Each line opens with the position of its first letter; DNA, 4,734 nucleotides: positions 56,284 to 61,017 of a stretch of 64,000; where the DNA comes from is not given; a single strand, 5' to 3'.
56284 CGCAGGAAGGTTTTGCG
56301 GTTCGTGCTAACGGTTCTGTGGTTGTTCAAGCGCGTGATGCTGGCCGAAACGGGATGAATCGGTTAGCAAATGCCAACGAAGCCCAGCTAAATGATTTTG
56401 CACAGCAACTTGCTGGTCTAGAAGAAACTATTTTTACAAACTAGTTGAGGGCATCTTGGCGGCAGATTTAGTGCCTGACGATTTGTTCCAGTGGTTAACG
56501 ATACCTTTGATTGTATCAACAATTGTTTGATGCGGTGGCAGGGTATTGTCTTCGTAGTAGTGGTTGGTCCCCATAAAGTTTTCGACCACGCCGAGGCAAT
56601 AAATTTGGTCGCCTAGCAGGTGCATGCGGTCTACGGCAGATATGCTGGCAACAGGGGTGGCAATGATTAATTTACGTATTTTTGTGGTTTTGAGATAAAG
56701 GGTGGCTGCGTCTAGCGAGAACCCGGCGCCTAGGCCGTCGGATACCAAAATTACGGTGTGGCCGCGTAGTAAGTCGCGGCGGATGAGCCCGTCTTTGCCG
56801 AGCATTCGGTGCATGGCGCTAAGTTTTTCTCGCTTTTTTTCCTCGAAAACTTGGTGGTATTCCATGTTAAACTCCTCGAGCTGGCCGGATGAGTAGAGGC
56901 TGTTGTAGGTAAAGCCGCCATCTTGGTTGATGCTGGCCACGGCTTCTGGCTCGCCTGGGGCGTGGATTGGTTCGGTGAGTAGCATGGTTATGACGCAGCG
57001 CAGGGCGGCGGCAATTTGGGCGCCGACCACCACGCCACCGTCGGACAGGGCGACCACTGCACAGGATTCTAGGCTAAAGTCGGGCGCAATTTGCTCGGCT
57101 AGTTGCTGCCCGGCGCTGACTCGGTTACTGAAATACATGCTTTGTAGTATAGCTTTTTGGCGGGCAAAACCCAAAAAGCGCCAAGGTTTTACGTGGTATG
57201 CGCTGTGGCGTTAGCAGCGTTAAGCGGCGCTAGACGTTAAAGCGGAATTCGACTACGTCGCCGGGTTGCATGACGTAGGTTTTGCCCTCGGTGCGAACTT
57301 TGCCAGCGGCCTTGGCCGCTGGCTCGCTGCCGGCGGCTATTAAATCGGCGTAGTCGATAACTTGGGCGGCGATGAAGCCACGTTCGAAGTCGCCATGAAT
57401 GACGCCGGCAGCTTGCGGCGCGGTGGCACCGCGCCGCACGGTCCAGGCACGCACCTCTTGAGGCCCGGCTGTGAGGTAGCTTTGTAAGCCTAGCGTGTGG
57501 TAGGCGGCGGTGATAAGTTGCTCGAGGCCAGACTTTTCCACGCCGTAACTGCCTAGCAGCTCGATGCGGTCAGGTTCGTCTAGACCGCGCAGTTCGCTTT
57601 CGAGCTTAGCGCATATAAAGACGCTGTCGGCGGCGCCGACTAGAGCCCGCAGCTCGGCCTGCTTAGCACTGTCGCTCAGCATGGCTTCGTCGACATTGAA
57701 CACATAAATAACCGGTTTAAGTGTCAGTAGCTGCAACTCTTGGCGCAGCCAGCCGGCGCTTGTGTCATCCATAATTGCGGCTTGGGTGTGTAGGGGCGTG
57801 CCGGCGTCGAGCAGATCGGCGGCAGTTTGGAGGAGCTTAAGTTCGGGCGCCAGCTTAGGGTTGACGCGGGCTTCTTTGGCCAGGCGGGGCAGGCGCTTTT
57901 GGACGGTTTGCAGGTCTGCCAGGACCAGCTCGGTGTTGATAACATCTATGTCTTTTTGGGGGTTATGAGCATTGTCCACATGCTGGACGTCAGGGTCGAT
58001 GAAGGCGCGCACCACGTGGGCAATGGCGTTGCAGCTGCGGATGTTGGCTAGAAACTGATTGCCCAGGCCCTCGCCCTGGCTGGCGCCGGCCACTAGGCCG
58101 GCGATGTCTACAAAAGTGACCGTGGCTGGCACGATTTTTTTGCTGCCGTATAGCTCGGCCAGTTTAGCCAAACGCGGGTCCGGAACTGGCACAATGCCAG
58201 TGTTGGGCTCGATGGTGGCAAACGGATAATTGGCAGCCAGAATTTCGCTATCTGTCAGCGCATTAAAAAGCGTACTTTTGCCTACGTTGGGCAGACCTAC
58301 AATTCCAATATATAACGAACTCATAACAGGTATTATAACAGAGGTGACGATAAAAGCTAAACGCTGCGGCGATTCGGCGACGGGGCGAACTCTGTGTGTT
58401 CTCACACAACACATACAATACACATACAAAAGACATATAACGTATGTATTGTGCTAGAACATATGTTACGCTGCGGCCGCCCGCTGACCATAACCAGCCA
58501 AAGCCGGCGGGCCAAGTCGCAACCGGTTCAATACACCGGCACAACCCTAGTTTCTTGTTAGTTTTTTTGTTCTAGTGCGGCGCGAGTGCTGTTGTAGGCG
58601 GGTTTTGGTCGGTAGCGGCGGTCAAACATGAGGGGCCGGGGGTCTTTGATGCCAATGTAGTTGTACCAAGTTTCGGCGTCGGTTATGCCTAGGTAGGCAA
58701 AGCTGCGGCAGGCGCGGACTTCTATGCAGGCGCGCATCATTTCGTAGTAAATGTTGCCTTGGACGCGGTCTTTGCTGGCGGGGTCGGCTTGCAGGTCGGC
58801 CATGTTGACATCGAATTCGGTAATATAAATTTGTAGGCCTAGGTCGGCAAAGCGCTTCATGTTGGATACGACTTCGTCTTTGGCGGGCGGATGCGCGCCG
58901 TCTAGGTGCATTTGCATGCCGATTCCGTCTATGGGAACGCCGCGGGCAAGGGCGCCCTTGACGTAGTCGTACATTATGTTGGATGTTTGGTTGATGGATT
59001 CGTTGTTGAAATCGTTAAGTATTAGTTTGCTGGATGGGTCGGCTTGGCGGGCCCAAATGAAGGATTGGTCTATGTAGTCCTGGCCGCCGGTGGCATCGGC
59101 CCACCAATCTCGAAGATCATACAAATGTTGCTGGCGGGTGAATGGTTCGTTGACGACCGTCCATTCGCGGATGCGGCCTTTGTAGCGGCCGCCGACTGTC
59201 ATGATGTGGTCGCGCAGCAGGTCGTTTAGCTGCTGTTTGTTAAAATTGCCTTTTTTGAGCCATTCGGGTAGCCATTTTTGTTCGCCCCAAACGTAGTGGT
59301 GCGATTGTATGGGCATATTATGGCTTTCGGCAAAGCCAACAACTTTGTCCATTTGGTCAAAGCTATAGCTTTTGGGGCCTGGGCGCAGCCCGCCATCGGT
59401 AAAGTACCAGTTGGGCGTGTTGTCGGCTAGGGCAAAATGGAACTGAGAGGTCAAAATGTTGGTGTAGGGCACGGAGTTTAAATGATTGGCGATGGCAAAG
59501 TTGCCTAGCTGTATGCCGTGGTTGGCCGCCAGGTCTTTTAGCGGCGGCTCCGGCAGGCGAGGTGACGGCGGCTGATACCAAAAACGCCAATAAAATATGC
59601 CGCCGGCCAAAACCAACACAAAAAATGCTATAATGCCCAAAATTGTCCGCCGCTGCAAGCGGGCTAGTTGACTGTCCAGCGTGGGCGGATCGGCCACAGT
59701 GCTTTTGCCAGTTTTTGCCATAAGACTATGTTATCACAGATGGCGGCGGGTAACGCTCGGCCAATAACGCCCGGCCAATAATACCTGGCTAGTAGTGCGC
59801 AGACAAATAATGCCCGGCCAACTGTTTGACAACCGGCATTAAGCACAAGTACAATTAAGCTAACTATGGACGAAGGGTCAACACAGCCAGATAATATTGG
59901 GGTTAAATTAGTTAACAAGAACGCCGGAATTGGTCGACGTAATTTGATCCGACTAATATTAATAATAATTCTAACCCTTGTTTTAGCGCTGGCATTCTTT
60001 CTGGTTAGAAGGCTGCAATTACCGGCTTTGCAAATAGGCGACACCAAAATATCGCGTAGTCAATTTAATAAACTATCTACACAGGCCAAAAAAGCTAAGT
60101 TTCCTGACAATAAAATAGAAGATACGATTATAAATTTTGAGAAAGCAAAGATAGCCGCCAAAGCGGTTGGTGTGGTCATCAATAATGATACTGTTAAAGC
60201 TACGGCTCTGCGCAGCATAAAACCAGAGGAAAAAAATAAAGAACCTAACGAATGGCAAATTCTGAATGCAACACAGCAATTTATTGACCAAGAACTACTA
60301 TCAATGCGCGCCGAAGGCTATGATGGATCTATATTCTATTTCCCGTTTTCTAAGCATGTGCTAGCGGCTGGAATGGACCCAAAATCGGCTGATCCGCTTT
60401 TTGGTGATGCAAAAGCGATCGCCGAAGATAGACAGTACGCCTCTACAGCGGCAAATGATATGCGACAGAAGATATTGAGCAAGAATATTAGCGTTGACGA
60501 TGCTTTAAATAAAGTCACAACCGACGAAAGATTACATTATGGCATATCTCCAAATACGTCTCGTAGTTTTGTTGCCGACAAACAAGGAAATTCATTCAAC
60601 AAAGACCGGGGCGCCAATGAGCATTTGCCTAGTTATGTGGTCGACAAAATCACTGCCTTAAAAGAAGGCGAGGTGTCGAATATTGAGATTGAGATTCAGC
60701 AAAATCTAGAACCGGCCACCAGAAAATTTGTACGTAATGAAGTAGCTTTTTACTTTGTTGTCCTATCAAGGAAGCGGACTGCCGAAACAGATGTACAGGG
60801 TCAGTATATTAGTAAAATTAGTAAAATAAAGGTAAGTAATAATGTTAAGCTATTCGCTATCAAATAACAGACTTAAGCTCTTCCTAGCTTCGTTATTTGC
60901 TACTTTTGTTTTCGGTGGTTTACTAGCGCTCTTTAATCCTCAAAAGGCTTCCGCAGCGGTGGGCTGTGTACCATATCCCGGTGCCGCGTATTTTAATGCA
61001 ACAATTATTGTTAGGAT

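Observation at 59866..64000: Cluster of four secreted or membrane-anchored proteins (foldase-like, 729-aa beta-helix-like Cys-rich protein, small anchor protein, second secreted protein): candidate lineage-specific surface or attachment system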

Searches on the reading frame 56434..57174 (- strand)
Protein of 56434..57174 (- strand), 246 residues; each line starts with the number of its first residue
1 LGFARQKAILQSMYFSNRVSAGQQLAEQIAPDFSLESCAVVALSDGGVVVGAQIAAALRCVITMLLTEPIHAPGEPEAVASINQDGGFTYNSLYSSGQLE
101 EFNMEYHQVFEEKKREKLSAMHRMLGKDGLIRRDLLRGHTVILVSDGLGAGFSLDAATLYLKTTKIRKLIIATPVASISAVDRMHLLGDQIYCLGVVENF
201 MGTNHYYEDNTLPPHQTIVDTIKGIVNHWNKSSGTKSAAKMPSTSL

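Call 76: search_protein_families(library=pfam, proteins=[window:56434-57174:-], max_evalue=0.001)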
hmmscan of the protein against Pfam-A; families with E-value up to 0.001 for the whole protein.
window:56434-57174:- (246 aa): 1 family
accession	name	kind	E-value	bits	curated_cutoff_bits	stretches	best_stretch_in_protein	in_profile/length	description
PF00156.33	Pribosyltran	-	1.9e-08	34.2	26.3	1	19-178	12-127/158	Phosphoribosyl transferase domain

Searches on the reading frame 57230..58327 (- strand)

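Call 76: search_protein_families(library=pfam, proteins=[window:57230-58327:-], max_evalue=0.001)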
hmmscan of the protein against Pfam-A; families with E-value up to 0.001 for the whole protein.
window:57230-58327:- (365 aa): 3 families
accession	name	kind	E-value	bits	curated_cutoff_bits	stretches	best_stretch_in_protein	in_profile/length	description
PF06071.19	YchF-GTPase_C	-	1.3e-36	125.1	27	1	281-364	1-84/84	Protein of unknown function (DUF933)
PF01926.29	MMR_HSR1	-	6.5e-22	78.2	21.9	1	7-120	2-99/113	50S ribosome-binding GTPase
PF02421.24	FeoB_N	-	1.5e-08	34.7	27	1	7-50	3-46/156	Ferrous iron transport protein B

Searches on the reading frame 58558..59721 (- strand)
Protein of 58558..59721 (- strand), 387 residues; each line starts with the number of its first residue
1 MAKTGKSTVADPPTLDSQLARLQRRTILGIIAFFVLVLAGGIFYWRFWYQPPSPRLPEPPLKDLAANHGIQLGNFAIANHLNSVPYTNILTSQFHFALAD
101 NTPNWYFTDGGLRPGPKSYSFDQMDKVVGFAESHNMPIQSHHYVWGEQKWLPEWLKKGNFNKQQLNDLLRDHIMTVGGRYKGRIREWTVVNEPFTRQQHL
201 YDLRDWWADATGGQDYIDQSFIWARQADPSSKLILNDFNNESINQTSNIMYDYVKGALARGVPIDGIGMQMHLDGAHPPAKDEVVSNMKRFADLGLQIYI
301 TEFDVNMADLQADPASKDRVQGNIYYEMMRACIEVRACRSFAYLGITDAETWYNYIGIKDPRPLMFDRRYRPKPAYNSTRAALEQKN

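Call 76: search_protein_families(library=pfam, proteins=[window:58558-59721:-], max_evalue=0.001)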
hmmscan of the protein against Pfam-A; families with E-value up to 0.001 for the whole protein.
window:58558-59721:- (387 aa): 1 family
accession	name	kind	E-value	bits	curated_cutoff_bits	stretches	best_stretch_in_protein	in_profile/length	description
PF00331.26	Glyco_hydro_10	-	3.9e-77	260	22.1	1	61-380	2-309/311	Glycosyl hydrolase family 10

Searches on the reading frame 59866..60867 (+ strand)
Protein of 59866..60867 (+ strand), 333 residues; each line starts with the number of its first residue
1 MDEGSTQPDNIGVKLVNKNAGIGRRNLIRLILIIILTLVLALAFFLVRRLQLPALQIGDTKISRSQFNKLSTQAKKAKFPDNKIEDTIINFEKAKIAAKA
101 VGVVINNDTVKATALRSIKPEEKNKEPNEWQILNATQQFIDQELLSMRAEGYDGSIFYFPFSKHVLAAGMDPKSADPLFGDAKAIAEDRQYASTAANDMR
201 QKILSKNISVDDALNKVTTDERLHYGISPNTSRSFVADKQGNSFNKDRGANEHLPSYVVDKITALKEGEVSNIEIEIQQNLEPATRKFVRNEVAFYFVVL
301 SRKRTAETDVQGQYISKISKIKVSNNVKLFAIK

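Call 5: search_protein_families(library=pfam, proteins=[window:59866-60867:+], max_evalue=1)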
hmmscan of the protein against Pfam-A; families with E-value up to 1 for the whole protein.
window:59866-60867:+ (333 aa): 1 family
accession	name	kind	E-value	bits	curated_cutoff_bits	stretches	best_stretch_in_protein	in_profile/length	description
PF15145.11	DUF4577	-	0.011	16.1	27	1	16-48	51-83/128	Domain of unknown function (DUF4577)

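Call 7: search_protein_families(library=ncbifam, proteins=[window:59866-60867:+], max_evalue=1)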
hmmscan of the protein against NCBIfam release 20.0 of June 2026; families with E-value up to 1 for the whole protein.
window:59866-60867:+ (333 aa): 2 families
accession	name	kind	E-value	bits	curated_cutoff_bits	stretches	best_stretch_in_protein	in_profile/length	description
NF041291.1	StbC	equivalog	0.019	15.3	100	1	179-220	16-57/122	plasmid stabilization protein StbC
NF046093.1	AZOBR_p60025_fam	subfamily_domain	0.17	11.1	150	0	141-159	50-69/232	AZOBR_p60025 family cell surface glycopolymer formation protein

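Call 67: search_solved_structures(query=A6, max_evalue=10)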
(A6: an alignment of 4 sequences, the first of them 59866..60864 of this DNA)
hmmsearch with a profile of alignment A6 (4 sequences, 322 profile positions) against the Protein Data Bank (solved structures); distinct sequences matched with E-value up to 10: 3.
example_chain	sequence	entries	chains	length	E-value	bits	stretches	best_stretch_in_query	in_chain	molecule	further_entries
2y9z_A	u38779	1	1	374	0.37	13.3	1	84-145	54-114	IMITATION SWITCH PROTEIN 1 (DEL_ATPASE)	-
3oao_A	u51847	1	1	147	0.42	13.1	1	65-128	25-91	uncharacterized protein from DUF2059 family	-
2x3o_A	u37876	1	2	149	0.46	13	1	65-128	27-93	HYPOTHETICAL PROTEIN PA0856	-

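Call 68: search_protein_families(library=pfam, alignment_id=A6, max_evalue=1)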
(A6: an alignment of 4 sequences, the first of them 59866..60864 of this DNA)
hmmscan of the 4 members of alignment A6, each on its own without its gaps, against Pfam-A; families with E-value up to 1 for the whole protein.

A. member 1, window:59866-60864:+ (333 aa): 1 family
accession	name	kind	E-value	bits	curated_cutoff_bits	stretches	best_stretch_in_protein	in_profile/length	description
PF15145.11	DUF4577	-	0.011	16.1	27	1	16-48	51-83/128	Domain of unknown function (DUF4577)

B. families by the number of members that match (of 4 scanned): 9 families
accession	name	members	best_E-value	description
PF13623.11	SurA_N_2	1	0.0037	SurA-like N-terminal domain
PF15145.11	DUF4577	1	0.011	Domain of unknown function (DUF4577)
PF09307.15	MHC2-interact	1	0.012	CLIP, MHC2 interacting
PF05276.19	SH3BP5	1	0.021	SH3 domain-binding protein 5 (SH3BP5)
PF05739.25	SNARE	1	0.16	SNARE domain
PF08999.15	SP_C-Propep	1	0.17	Surfactant protein C, N terminal propeptide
PF00639.27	Rotamase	1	0.24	PPIC-type PPIASE domain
PF20077.4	CcmD_alt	1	0.29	CcmD family protein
PF12669.12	FeoB_associated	1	0.79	FeoB-associated Cys-rich membrane protein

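Call 69: find_homologous_proteins(query=A6, max_evalue=0.001)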
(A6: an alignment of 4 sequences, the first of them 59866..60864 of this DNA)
Query A6 (4 sequences) (333 aa, profile of the alignment): 2 proteins with E <= 0.001 among 8000 candidates.
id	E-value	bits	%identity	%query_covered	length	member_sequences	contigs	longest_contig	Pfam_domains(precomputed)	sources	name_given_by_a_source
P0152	6.9e-134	464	25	28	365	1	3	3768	-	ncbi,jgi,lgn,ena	-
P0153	7.4e-133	461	100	100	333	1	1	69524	-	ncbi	-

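Call 80: predict_structure(alignment_id=A8)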
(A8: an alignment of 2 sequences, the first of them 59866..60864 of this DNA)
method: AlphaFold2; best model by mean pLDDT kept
length: 333 residues; sequences in the alignment: 2
mean_pLDDT: 41.7   pTM: 0.26
mean pLDDT of the five models: 41.7, 39.8, 39.5, 39.5, 38.4
residues with pLDDT >= 90: 0; 70-90: 20; 50-70: 51; < 50: 262
segments of 3 or more residues with pLDDT < 50: 1-7, 9-22, 51-62, 79-81, 93-111, 120-122, 129-186, 200-215, 222-333
pLDDT, mean of each block of 10 residues (from residue 1): 41 44 64 82 67 40 53 55 50 46 42 49 50 47 39 31 35 35 47 50 47 49 36 29 33 29 27 27 26 26 27 30 30 25
secondary structure, 60 per line:
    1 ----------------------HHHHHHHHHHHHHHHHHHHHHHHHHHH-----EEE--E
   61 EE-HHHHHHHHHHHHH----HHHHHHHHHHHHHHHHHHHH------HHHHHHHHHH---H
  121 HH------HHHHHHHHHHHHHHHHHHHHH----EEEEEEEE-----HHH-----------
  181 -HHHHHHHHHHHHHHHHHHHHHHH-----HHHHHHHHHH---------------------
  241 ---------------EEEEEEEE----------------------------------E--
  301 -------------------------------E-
elements in order: H23-49 E55-57 E60-62 H64-76 H81-100 H107-116 H129-149 E154-161 H182-204 H210-219 E256-263
